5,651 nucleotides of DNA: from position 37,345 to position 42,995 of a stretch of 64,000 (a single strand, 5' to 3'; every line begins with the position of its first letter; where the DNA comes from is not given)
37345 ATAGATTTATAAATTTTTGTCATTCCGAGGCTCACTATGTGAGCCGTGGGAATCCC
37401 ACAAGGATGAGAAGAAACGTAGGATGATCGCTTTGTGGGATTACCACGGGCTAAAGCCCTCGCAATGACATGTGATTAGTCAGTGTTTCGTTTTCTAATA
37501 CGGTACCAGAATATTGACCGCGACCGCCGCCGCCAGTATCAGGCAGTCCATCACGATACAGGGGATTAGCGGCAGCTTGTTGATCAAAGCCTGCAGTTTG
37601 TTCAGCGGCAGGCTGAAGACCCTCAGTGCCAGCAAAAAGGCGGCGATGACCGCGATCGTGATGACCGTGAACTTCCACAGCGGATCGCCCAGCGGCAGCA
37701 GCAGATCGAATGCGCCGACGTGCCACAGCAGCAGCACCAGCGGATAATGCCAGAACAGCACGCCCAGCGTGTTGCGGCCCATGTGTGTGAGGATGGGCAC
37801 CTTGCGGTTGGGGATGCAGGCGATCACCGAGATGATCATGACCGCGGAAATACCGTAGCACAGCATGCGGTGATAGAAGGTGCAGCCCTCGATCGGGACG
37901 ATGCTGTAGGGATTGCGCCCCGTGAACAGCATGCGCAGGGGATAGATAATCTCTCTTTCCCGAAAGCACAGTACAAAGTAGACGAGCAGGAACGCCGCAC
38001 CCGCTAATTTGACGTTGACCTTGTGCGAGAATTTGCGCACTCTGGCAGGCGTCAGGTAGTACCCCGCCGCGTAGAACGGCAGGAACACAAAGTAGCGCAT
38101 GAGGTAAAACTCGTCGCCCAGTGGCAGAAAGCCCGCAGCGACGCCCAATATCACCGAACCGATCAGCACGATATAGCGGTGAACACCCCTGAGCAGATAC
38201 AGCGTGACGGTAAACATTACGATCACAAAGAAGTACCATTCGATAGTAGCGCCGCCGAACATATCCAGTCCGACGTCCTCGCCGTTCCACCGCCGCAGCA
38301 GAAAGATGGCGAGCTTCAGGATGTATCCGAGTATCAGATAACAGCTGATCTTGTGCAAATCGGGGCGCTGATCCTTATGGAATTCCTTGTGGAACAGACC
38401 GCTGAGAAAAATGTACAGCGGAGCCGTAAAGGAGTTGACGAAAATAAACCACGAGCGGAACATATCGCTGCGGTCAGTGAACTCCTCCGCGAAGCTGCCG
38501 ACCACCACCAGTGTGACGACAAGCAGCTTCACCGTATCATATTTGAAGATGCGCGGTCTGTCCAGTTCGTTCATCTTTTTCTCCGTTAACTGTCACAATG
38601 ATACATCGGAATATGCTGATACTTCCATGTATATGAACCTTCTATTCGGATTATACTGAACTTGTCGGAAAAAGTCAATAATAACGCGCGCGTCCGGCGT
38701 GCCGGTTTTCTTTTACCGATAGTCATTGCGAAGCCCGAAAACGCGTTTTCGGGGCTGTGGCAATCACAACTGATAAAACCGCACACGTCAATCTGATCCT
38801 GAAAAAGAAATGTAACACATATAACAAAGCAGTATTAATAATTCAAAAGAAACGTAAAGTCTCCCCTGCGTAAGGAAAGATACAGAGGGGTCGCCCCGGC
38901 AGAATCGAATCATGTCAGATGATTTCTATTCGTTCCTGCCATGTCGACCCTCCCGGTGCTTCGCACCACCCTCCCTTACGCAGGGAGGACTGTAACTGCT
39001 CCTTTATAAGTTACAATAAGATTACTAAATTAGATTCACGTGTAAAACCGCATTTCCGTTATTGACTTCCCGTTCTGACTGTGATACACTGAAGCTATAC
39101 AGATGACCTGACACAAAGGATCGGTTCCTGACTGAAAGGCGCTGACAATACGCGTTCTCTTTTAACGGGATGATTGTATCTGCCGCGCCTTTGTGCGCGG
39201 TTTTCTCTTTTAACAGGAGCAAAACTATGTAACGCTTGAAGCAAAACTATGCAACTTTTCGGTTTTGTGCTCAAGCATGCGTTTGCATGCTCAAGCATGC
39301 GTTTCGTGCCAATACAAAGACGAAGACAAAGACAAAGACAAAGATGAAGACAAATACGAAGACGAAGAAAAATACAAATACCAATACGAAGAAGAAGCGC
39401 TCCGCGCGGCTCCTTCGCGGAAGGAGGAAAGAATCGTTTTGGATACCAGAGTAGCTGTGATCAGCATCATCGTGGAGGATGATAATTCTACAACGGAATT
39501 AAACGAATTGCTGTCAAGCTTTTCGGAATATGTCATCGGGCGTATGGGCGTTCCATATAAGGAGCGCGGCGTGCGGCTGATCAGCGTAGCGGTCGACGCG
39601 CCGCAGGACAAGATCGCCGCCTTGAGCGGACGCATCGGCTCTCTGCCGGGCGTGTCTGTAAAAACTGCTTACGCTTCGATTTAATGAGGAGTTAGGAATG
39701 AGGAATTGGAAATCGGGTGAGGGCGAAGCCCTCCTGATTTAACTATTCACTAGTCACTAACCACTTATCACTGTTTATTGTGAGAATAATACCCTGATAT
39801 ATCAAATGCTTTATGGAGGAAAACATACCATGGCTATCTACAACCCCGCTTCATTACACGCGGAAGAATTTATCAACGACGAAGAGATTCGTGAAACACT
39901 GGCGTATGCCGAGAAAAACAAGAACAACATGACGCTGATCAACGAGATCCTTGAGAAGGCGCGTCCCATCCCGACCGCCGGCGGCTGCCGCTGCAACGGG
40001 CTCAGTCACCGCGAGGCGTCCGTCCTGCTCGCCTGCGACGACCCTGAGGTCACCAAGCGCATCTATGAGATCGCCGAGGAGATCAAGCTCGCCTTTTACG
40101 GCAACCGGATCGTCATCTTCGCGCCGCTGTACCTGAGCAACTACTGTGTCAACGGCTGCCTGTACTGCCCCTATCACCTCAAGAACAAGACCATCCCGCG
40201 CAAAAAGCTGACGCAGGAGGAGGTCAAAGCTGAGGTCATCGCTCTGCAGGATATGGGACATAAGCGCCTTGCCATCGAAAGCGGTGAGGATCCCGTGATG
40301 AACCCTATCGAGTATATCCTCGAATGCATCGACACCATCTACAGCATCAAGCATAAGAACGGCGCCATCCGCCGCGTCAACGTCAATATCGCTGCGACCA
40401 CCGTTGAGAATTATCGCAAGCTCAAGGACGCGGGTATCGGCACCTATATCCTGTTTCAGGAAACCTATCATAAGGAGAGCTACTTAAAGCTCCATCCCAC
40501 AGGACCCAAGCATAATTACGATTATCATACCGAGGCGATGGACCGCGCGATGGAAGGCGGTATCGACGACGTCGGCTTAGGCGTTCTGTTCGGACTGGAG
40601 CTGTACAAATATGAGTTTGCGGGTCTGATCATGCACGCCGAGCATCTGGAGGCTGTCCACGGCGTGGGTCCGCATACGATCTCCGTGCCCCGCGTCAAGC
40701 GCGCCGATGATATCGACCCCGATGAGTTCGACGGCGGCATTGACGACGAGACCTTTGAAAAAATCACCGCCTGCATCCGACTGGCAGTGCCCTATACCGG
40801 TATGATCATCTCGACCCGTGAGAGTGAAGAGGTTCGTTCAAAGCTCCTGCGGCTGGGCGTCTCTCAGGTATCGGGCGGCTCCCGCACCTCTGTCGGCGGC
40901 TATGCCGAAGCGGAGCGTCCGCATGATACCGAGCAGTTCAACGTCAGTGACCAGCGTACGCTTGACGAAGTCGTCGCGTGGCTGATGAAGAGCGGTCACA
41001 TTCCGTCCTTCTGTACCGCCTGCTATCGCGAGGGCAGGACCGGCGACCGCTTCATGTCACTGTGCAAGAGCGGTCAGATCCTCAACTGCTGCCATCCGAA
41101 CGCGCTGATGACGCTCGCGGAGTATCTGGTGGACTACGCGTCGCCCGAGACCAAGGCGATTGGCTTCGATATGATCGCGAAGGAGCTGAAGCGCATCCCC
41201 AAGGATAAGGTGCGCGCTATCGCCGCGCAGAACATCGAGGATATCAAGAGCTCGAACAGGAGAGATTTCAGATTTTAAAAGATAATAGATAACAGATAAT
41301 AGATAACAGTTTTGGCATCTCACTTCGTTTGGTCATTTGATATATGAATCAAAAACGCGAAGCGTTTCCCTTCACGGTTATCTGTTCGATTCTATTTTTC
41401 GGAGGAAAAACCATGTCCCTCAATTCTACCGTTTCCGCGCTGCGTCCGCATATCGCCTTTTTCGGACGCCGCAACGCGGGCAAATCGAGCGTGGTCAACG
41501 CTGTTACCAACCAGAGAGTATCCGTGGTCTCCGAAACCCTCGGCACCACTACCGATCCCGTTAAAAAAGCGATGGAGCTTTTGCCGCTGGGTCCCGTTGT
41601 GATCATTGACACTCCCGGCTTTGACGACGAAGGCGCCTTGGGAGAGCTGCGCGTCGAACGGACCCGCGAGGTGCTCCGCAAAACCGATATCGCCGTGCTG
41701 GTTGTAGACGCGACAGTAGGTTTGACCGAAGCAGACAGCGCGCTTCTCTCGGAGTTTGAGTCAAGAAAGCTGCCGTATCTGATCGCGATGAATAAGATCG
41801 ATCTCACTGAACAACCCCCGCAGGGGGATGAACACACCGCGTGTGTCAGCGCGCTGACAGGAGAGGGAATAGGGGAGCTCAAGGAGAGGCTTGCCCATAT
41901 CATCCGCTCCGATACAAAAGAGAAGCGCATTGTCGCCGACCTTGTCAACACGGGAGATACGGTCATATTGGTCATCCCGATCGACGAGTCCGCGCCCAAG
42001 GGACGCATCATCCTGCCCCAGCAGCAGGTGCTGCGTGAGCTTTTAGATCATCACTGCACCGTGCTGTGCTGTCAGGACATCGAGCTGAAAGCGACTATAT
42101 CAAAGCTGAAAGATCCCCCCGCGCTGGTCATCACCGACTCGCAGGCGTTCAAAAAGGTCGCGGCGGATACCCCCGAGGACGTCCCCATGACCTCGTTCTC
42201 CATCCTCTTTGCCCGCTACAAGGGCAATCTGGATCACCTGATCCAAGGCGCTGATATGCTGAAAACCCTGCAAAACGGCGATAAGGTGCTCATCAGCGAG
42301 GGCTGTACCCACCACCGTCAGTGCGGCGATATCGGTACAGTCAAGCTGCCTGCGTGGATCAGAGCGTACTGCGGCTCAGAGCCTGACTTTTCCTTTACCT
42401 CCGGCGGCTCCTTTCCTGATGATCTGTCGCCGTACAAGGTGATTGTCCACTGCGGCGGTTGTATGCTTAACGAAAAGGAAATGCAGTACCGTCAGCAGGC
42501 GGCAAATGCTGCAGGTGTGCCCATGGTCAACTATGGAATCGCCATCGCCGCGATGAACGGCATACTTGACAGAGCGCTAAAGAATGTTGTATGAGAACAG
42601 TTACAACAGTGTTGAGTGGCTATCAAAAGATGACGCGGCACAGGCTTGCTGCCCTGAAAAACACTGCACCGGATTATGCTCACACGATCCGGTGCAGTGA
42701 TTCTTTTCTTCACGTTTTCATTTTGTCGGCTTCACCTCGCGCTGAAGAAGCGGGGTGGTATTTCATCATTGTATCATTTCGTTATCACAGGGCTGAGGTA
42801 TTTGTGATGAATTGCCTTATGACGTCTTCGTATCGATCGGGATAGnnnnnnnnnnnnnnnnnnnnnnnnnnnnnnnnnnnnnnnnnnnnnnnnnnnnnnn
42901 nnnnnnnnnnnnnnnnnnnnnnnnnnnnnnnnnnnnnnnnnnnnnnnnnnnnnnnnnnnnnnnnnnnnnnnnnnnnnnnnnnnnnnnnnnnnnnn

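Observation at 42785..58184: Uncharacterised lipid scavenging and re-acylation island with an LRAT enzyme and dedicated carriers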

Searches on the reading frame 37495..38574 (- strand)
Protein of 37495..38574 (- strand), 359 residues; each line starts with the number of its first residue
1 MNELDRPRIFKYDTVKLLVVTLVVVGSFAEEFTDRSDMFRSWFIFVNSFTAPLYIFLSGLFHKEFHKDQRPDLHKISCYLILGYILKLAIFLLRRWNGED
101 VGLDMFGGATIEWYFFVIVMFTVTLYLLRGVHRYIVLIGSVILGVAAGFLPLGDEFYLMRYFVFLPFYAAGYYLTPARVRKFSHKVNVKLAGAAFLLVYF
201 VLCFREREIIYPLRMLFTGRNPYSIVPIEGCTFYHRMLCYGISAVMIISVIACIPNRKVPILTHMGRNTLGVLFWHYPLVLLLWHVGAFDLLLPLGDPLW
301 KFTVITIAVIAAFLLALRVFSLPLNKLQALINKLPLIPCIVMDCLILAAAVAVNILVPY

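Call 4: search_protein_families(library=pfam, proteins=[window:37495-38574:-], max_evalue=0.01)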
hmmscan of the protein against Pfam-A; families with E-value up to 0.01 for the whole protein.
window:37495-38574:- (359 aa): 1 family
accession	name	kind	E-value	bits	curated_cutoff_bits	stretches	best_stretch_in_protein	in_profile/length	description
PF01757.29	Acyl_transf_3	-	2.4e-10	40.4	31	1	12-316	4-324/326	Acyltransferase domain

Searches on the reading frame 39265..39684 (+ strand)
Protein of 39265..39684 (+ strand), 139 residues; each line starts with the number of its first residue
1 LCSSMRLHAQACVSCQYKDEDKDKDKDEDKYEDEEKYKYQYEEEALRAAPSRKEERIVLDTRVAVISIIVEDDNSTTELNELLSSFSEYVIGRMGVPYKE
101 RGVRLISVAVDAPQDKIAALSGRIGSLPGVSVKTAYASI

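Call 42: search_protein_families(library=pfam, proteins=[window:39265-39684:+], max_evalue=0.0001)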
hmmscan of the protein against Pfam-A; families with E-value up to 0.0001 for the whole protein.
window:39265-39684:+ (139 aa): 1 family
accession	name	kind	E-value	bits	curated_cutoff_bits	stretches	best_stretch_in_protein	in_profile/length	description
PF21699.3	TM1266-like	-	3.6e-30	104.2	27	1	62-134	1-74/74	Iron-only hydrogenase system regulator, putative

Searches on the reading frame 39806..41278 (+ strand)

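Call 4: search_protein_families(library=pfam, proteins=[window:39806-41278:+], max_evalue=0.01)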
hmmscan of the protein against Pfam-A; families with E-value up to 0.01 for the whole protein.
window:39806-41278:+ (490 aa): 2 families
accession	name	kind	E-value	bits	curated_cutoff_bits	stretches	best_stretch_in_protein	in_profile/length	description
PF04055.27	Radical_SAM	-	5e-16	59.8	29.5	1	110-260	3-148/166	Radical SAM superfamily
PF06968.18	BATS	-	2e-15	57.2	22.2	1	294-397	2-86/88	Biotin and Thiamin Synthesis associated domain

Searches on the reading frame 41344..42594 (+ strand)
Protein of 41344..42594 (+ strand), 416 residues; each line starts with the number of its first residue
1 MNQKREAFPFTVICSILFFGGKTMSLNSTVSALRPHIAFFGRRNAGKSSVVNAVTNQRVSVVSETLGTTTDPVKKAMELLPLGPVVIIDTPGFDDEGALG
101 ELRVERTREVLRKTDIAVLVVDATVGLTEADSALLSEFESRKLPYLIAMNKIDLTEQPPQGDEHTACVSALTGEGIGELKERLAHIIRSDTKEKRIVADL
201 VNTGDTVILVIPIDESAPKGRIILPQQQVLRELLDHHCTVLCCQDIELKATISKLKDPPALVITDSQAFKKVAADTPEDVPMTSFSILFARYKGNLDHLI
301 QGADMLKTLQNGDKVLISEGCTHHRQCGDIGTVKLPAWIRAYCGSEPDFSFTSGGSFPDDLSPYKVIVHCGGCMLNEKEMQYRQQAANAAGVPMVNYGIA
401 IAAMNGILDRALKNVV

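Call 4: search_protein_families(library=pfam, proteins=[window:41344-42594:+], max_evalue=0.01)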
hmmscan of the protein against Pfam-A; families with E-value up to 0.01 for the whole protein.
window:41344-42594:+ (416 aa): 9 families
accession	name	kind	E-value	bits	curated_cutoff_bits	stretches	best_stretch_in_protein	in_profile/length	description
PF18133.7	HydF_tetramer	-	4.2e-46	156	22.6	1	298-413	2-117/118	Hydrogen maturase F tetramerization domain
PF18128.7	HydF_dimer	-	6.5e-41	138.9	23.4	1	196-294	1-99/99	Hydrogen maturase F dimerization domain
PF01926.29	MMR_HSR1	-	8.2e-21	74.7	21.9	1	36-151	1-113/113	50S ribosome-binding GTPase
PF00350.29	Dynamin_N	-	3.7e-11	43.8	27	2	37-69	1-33/168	Dynamin family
PF00009.33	GTP_EFTU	-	1.9e-08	34.6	26.5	1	86-157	72-137/188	Elongation factor Tu GTP binding domain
PF02421.24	FeoB_N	-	6.5e-08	32.7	27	1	36-157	2-120/156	Ferrous iron transport protein B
PF03193.22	RsgA_GTPase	-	2.8e-07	30.9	30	1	32-95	103-170/174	RsgA GTPase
PF00025.27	Arf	-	0.00083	19.3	22.3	0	36-158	16-131/174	ADP-ribosylation factor family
PF04548.22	AIG1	-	0.0019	18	27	1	38-136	4-105/212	AIG1 family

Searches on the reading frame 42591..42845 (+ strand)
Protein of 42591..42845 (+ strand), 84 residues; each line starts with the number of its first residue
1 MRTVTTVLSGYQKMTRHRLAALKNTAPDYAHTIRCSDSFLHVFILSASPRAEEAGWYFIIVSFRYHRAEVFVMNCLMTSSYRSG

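Call 79: search_protein_families(library=pfam, proteins=[window:42591-42845:+], max_evalue=0.01)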
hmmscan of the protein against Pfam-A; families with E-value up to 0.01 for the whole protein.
window:42591-42845:+ (84 aa): 0 families
